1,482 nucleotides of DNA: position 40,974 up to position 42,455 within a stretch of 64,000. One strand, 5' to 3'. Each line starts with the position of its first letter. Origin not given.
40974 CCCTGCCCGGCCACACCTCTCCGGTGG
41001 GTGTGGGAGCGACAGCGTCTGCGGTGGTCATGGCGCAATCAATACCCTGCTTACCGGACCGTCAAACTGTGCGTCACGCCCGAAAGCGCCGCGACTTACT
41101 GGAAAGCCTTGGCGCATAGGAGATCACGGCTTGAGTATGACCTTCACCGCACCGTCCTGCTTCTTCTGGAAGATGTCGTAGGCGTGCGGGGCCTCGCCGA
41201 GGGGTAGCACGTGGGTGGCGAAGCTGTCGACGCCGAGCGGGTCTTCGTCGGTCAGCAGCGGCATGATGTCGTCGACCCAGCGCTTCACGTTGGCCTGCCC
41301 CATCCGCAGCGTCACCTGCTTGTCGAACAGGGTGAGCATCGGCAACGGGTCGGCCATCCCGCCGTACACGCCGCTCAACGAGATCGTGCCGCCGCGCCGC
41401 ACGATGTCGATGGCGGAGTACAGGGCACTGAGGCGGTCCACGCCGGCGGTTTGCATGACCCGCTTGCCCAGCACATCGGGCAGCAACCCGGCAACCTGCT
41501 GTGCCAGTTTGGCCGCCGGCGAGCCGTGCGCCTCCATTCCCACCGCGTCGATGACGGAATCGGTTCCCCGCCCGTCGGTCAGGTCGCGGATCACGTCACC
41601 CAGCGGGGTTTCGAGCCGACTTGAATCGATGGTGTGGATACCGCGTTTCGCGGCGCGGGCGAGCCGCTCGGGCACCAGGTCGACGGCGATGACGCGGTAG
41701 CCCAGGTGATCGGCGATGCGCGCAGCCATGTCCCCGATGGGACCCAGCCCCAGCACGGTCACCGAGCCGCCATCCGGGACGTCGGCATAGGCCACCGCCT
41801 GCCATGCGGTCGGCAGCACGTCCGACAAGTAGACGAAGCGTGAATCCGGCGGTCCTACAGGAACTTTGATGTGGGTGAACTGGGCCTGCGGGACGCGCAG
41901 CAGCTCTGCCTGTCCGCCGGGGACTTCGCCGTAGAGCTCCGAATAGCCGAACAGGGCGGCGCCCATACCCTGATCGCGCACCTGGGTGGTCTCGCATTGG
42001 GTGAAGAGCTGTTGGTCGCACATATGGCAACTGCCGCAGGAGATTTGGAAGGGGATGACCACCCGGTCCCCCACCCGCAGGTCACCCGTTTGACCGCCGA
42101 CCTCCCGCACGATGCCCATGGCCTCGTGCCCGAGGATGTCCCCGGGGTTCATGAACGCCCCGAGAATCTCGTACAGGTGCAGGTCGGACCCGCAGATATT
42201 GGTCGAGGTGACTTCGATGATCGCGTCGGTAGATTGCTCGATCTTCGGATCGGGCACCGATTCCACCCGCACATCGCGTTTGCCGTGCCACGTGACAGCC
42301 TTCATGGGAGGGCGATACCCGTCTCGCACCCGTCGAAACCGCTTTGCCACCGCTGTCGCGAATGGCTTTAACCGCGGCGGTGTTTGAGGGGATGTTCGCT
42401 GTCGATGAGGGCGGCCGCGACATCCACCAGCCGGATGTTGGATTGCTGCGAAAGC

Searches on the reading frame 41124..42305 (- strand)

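Call 51: search_protein_families(library=pfam, proteins=[window:41124-42305:-])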
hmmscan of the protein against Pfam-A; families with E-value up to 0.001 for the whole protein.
window:41124-42305:- (393 aa): 3 families
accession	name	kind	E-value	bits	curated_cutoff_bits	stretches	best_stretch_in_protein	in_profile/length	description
PF08240.17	ADH_N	-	5.6e-20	72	23.5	1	25-146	2-102/104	Alcohol dehydrogenase GroES-like domain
PF00107.32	ADH_zinc_N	-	3.9e-16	59.6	31.8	1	189-259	1-70/129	Zinc-binding dehydrogenase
PF01262.27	AlaDh_PNT_C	-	0.00021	21.2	23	1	170-222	17-72/214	Alanine dehydrogenase/PNT, C-terminal domain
